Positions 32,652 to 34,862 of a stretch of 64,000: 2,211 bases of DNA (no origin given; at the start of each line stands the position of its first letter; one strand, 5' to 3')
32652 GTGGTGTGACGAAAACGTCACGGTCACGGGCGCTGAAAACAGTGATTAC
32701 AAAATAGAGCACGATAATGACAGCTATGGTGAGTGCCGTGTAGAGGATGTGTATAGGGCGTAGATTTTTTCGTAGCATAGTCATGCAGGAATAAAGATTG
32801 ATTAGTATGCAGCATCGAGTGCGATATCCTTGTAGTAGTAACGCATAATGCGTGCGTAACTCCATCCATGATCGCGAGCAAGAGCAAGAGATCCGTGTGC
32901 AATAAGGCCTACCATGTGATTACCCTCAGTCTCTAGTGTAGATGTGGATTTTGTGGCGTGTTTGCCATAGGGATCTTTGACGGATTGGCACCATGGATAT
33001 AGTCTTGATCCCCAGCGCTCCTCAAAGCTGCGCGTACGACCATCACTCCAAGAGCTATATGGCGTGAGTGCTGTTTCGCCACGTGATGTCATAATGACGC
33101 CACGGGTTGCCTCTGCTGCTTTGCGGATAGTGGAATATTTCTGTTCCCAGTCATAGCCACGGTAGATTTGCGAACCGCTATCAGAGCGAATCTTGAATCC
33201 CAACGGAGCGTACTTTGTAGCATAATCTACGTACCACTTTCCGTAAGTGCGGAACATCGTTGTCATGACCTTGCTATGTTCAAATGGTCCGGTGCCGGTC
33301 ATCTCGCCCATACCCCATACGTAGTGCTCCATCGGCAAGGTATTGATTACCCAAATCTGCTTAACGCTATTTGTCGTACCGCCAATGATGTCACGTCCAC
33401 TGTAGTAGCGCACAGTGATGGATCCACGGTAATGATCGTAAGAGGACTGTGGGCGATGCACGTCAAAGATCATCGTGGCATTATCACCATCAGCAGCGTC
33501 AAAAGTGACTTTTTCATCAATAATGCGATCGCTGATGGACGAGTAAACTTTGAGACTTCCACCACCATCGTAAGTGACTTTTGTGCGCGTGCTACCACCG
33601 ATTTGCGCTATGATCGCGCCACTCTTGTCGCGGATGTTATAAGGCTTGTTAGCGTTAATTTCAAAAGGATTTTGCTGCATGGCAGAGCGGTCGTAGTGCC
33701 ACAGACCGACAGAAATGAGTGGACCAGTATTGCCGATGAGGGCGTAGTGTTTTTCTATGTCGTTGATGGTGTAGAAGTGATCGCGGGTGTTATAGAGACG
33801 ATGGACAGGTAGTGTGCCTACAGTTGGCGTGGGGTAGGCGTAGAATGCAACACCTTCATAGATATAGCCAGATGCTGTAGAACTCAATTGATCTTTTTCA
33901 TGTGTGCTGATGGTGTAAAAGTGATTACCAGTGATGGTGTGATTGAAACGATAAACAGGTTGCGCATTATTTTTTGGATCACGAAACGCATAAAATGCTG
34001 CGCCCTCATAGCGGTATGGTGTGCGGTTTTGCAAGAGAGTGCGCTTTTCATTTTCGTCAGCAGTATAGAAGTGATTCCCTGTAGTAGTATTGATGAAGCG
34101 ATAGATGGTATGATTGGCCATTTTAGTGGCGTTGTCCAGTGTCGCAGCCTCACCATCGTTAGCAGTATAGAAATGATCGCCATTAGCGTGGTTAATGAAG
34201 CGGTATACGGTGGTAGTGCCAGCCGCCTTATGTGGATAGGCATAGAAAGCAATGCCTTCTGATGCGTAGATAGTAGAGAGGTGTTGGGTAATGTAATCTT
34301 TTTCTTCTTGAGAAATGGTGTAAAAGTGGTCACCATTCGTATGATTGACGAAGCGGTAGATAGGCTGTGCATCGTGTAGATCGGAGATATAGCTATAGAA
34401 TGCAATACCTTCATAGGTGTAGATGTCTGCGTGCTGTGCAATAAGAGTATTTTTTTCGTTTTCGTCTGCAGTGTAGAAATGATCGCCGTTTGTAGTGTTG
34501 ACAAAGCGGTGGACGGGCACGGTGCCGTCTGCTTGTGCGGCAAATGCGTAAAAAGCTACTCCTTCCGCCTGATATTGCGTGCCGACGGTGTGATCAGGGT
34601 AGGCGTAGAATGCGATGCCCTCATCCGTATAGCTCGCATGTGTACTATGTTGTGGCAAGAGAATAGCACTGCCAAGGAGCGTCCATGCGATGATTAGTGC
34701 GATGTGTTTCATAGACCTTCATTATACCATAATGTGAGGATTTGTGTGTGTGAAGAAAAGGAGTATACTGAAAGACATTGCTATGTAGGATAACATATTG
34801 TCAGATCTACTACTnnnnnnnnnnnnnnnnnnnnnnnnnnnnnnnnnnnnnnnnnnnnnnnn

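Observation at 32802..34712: SpoIID/LytB domain protein with an expanded N-terminal array of the same repeat: evidence of module shuffling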

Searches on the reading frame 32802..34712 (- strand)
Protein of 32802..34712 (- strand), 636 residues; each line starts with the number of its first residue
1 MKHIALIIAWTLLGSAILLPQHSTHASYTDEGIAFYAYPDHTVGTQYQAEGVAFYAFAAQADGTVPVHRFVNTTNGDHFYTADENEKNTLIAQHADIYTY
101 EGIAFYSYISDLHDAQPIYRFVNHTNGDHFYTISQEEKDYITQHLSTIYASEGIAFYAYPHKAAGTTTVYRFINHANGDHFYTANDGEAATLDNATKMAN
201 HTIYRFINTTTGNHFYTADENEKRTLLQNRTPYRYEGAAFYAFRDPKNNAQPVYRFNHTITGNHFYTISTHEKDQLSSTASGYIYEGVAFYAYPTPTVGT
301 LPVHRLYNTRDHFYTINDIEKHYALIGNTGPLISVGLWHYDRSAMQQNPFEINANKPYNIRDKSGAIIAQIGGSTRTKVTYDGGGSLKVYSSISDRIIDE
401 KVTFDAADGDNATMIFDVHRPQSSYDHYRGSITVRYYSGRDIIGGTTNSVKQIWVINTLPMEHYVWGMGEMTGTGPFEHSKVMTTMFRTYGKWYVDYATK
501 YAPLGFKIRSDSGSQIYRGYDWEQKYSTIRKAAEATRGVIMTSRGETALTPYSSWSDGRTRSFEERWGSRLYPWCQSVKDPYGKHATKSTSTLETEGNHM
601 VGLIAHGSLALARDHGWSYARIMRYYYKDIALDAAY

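Call 3: search_protein_families(library=pfam, proteins=[window:32802-34712:-], max_evalue=0.1)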
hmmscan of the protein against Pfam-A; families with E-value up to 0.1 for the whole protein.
window:32802-34712:- (636 aa): 3 families
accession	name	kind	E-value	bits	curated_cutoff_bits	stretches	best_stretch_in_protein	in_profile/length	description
PF18885.6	DUF5648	-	2.5e-80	267.7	25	3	203-324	2-119/134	Domain of unknown function (DUF5648)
PF08486.15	SpoIID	-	6e-08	33.6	23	1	451-542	3-96/97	Stage II sporulation protein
PF14490.11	HHH_RecD2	-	0.05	14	27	0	193-245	31-83/92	ATP-dependent RecD2 DNA helicase HHH domain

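Call 6: search_protein_families(library=ncbifam, proteins=[window:32802-34712:-], max_evalue=0.1)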
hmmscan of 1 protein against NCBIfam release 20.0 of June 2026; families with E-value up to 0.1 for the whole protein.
window:32802-34712:- (636 aa): 2 families
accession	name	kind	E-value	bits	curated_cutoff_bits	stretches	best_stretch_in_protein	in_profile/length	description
TIGR02669.1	SpoIID_LytB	domain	1.6e-19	70.8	83.3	2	455-592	2-135/270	SpoIID/LytB domain-containing protein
TIGR02870.1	spore_II_D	equivalog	2.8e-09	36.6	234.75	2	520-592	148-219/338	stage II sporulation protein D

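Call 8: search_solved_structures(query=window:32802-34712:-, max_evalue=1, show_alignments=2)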
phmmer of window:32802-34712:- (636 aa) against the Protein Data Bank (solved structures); distinct sequences matched with E-value up to 1: 3.
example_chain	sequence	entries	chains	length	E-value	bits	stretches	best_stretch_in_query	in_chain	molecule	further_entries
5i1t_A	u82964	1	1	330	5.1e-10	41.8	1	459-601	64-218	Stage II sporulation protein D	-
5txu_A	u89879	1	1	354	7.2e-10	41.3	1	459-601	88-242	Stage II sporulation protein D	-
4rwr_A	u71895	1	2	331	1.7e-06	30.1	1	456-591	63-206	Stage II sporulation protein D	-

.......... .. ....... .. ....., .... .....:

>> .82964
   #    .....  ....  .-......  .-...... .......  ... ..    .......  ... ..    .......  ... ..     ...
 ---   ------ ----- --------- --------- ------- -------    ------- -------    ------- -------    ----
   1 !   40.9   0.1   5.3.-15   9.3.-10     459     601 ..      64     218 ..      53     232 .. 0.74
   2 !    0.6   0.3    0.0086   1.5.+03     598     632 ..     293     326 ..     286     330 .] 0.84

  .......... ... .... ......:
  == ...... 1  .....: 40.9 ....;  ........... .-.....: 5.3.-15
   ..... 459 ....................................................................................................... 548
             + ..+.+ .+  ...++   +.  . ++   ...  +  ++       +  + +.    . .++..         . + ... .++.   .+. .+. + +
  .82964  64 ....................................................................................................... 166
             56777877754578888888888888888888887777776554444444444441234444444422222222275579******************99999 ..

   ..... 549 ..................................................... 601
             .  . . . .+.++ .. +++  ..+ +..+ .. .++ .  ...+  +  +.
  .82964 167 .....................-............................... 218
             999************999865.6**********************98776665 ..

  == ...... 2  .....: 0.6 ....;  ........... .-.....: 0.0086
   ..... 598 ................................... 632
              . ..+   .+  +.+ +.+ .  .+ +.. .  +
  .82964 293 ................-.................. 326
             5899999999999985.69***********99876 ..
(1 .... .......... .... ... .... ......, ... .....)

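Call 13: find_homologous_proteins(query=window:32802-34712:-, max_evalue=0.00001)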
Query window:32802-34712:- (636 aa): 1809 proteins with E <= 0.00001 among 8000 candidates; the best 120 are listed.
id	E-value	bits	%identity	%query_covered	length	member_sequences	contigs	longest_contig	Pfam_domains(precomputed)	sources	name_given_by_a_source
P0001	0.0e+0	1477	100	100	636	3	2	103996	PF18885.7,PF08486.16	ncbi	-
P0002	7.1e-239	813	57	100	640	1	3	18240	PF18885.7,PF08486.16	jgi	jgi:hypothetical protein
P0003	5.4e-238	810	57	100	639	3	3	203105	PF18885.7,PF08486.16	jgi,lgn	jgi:hypothetical protein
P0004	1.4e-235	802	57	97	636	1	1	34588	PF18885.7,PF08486.16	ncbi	-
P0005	4.9e-234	797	57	96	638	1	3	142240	PF18885.7,PF08486.16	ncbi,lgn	-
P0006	1.2e-231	789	56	100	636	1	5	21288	PF18885.7,PF08486.16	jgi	jgi:hypothetical protein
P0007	2.6e-224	765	54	100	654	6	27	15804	PF18885.7,PF08486.16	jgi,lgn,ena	-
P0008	5.9e-217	740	54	100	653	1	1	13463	PF18885.7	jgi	-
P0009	9.0e-217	740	54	96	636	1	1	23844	PF18885.7,PF01359.25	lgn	-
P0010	1.2e-215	736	57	96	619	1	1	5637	PF18885.7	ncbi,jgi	ncbi:MAG: hypothetical protein WC823_05975 [Parcubacteria group bacterium]|jgi:hypothetical protein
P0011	1.4e-206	706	55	100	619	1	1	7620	PF18885.7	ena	-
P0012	1.2e-205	703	53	100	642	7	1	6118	PF18885.7,PF08486.16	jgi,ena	-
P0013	2.1e-205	702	53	97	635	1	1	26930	PF18885.7,PF08486.16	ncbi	-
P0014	1.4e-202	693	53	96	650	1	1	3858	PF18885.7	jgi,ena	-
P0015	5.3e-202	691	52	99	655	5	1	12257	PF18885.7,PF08486.16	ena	-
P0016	8.1e-202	690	53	99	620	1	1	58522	PF18885.7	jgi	jgi:peptidoglycan hydrolase-like amidase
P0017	1.2e-200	686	51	100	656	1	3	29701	PF18885.7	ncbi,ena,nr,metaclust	ncbi:MAG: hypothetical protein UY41_C0042G0003 [Candidatus Moranbacteria bacterium GW2011_GWE1_49_15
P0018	1.7e-200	686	53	100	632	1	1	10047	PF18885.7,PF08486.16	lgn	-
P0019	3.4e-200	685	53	96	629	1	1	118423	PF18885.7,PF08486.16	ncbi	ncbi:MAG: SpoIID/LytB domain-containing protein [Candidatus Moraniibacteriota bacterium]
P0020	2.8e-199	682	54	98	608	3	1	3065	PF18885.7,PF08486.16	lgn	-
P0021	1.6e-196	673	52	100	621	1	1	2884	PF18885.7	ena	-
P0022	5.5e-196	671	50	100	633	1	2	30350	PF18885.7,PF08486.16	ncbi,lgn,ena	-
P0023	9.6e-196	670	51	99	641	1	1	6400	PF18885.7,PF08486.16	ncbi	-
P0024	2.6e-195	669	53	98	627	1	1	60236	PF18885.7,PF08486.16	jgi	jgi:hypothetical protein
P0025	6.3e-195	668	53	96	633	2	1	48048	PF18885.7,PF08486.16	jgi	jgi:peptidoglycan hydrolase-like amidase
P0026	1.2e-194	667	50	98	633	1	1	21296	PF18885.7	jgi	jgi:YD repeat-containing protein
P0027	1.0e-193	664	51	100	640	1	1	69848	PF18885.7,PF08486.16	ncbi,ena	-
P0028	2.6e-193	662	53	99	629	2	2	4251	PF18885.7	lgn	-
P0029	1.2e-192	660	53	96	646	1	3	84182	PF18885.7,PF08486.16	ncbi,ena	-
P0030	6.4e-191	654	52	100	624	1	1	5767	PF18885.7,PF08486.16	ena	-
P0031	7.9e-190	651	51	100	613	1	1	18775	PF18885.7,PF08486.16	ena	-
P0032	1.9e-188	646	52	98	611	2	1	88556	PF18885.7,PF08486.16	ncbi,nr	ncbi:MAG TPA: SpoIID/LytB domain-containing protein [Candidatus Fimivivens sp.]|nr:SpoIID/LytB domai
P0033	9.6e-187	641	50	100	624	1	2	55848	PF18885.7,PF08486.16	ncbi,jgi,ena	ncbi:MAG: SpoIID/LytB domain-containing protein [Parcubacteria group bacterium]|jgi:hypothetical pro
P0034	1.2e-186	640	52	97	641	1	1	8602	PF18885.7,PF08486.16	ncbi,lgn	ncbi:MAG TPA: SpoIID/LytB domain-containing protein [Patescibacteria group bacterium]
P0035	4.4e-185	635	52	96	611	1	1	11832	PF18885.7,PF08486.16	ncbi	-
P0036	8.4e-184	631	46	96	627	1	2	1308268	PF18885.7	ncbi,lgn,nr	ncbi:MAG: hypothetical protein U5L10_04260 [Candidatus Moranbacteria bacterium]|nr:hypothetical prot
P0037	3.4e-183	629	41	90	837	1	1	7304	PF18885.7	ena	-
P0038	6.2e-182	625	50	96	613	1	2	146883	PF18885.7,PF08486.16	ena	-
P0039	2.7e-181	623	50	97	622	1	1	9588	PF18885.7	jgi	jgi:peptidoglycan hydrolase-like amidase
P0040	7.5e-180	618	49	96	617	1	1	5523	PF18885.7,PF08486.16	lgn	-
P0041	8.2e-179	614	51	96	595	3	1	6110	PF18885.7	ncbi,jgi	ncbi:MAG: hypothetical protein WC823_05590 [Parcubacteria group bacterium]|jgi:hypothetical protein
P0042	9.6e-179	614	56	76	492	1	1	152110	PF18885.7,PF08486.16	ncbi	-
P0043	1.2e-178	614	49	96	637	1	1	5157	PF18885.7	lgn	-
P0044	1.6e-178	613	58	68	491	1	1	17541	PF18885.7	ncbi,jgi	ncbi:MAG: hypothetical protein WC823_01805 [Parcubacteria group bacterium]|jgi:hypothetical protein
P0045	3.4e-177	609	49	100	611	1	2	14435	PF18885.7,PF08486.16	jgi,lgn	-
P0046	6.8e-176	605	49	100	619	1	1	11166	PF18885.7,PF08486.16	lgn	-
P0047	6.9e-174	598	49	100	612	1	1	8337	PF18885.7,PF08486.16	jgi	jgi:peptidoglycan hydrolase-like amidase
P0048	4.5e-170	585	48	100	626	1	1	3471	PF18885.7,PF08486.16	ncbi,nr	ncbi:MAG: SpoIID/LytB domain-containing protein [Candidatus Moranbacteria bacterium]|nr:SpoIID/LytB 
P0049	2.8e-166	573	46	100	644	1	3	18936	PF18885.7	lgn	-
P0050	1.2e-165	571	47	96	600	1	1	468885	PF18885.7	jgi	jgi:YD repeat-containing protein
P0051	4.8e-164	566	47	100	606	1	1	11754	PF18885.7,PF08486.16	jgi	jgi:peptidoglycan hydrolase-like amidase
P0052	5.6e-159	549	49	83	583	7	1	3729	PF18885.7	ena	-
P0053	5.7e-154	532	53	77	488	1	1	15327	PF18885.7,PF08486.16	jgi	jgi:hypothetical protein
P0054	4.4e-152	526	52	74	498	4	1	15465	PF18885.7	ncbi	-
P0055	2.0e-150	521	57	64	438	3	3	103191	PF18885.7,PF08486.16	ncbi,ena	-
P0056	4.9e-150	519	54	68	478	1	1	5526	PF18885.7,PF08486.16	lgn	-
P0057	1.1e-148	515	50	78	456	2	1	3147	PF18885.7,PF08486.16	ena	-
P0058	1.3e-148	515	45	76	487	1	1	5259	PF18885.7,PF08486.16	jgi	-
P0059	1.3e-144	501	55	68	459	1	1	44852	PF18885.7,PF08486.16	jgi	jgi:hypothetical protein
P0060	2.0e-144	501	53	68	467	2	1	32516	PF18885.7,PF08486.16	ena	-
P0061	9.3e-141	489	50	71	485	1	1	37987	PF18885.7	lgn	-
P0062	5.9e-136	473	51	68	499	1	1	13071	PF18885.7,PF08486.16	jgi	-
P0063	4.2e-135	470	48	72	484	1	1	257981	PF18885.7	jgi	jgi:hypothetical protein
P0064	5.4e-135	470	51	70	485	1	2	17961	PF18885.7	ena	-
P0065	1.5e-131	458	48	70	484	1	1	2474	PF18885.7,PF08486.16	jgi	jgi:peptidoglycan hydrolase-like amidase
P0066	6.7e-130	453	49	68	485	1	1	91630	PF18885.7,PF08486.16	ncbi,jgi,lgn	ncbi:MAG: SpoIID/LytB domain-containing protein [Parcubacteria group bacterium]|jgi:hypothetical pro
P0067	5.9e-129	450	46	70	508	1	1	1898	PF18885.7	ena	-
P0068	2.5e-126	441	48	68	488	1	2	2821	PF18885.7,PF08486.16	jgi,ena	-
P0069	6.5e-125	436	44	70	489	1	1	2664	PF18885.7,PF08486.16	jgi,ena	-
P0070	1.3e-124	435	47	70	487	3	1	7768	PF18885.7,PF08486.16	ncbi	-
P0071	1.5e-122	429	47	68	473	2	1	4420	PF18885.7,PF08486.16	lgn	-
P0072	2.2e-121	425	41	83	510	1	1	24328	PF18885.7,PF08486.16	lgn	-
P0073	1.4e-120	422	44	68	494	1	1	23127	PF18885.7,PF08486.16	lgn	-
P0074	4.4e-120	420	45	68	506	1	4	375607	PF18885.7,PF08486.16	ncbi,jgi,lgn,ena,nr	ncbi:MAG TPA: SpoIID/LytB domain-containing protein [Candidatus Moranbacteria bacterium]|nr:SpoIID/L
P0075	2.1e-117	411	61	48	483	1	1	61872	PF00754.32,PF08486.16,PF22633.4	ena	-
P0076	5.0e-117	410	60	39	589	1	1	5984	PF18885.7,PF08486.16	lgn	-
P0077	2.0e-116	408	43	68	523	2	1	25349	PF18885.7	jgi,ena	-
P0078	3.2e-116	408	42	76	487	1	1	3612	PF18885.7,PF08486.16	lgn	-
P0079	8.9e-116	406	40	77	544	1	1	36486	PF18885.7,PF08486.16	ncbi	-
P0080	4.6e-115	404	46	68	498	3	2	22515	PF18885.7,PF08486.16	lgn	-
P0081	5.5e-115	404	48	64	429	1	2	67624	PF18885.7,PF08486.16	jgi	-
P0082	7.5e-115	403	61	37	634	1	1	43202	PF18885.7,PF08486.16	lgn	-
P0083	1.3e-114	402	47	68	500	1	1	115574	PF18885.7,PF08486.16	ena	-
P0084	4.8e-114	400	40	79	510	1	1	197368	PF18885.7,PF08486.16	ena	-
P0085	2.7e-113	398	41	68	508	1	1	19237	PF18885.7,PF08486.16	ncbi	-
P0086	2.7e-113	398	44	68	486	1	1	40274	PF18885.7,PF08486.16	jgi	-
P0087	3.9e-113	397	45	68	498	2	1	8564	PF18885.7,PF08486.16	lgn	-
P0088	1.7e-111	392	54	50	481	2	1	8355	PF08486.16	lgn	-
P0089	1.2e-110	389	45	68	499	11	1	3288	PF18885.7,PF08486.16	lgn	-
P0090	1.3e-110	389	56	49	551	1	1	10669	-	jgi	-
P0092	3.5e-110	388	45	68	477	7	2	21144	PF18885.7,PF08486.16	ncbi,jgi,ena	-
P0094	1.7e-109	385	55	48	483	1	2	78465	-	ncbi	ncbi:hypothetical protein ACFL2R_00530 [Patescibacteria group bacterium]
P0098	3.3e-108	381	42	72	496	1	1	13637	PF18885.7,PF08486.16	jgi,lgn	jgi:hypothetical protein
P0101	3.0e-107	378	57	48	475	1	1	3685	PF00754.32,PF08486.16,PF22633.4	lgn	-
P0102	4.6e-107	377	44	69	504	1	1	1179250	PF18885.7,PF08486.16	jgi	jgi:peptidoglycan hydrolase-like amidase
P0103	1.7e-104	369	55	37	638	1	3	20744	PF18885.7,PF08486.16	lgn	-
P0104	7.4e-104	367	53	49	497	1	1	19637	PF08486.16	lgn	-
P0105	1.3e-103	366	54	49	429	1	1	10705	PF08486.16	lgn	-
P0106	1.5e-103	366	44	68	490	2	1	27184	PF18885.7,PF08486.16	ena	-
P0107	1.2e-102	363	43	69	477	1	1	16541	PF02815.26,PF18885.7,PF08486.16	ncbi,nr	ncbi:MAG: hypothetical protein GF347_02490 [Candidatus Moranbacteria bacterium]|nr:hypothetical prot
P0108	1.9e-102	362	56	48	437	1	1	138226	PF08486.16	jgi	jgi:hypothetical protein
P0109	1.1e-101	360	53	49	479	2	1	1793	PF08486.16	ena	-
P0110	4.4e-101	358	56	48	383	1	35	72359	PF08486.16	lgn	-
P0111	4.5e-101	358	56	49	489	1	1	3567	PF00754.32,PF08486.16,PF22633.4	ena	-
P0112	7.1e-101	357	53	49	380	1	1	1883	PF08486.16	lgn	-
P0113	9.9e-101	356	54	49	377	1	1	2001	PF08486.16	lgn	-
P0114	1.1e-100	356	52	51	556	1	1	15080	PF08486.16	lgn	-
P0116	2.0e-100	355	55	48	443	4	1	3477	PF08486.16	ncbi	-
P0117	2.4e-100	355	54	49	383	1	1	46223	PF08486.16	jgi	-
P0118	2.7e-100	355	52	48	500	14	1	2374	-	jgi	jgi:hypothetical protein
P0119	5.8e-100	354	47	64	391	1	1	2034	PF18885.7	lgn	-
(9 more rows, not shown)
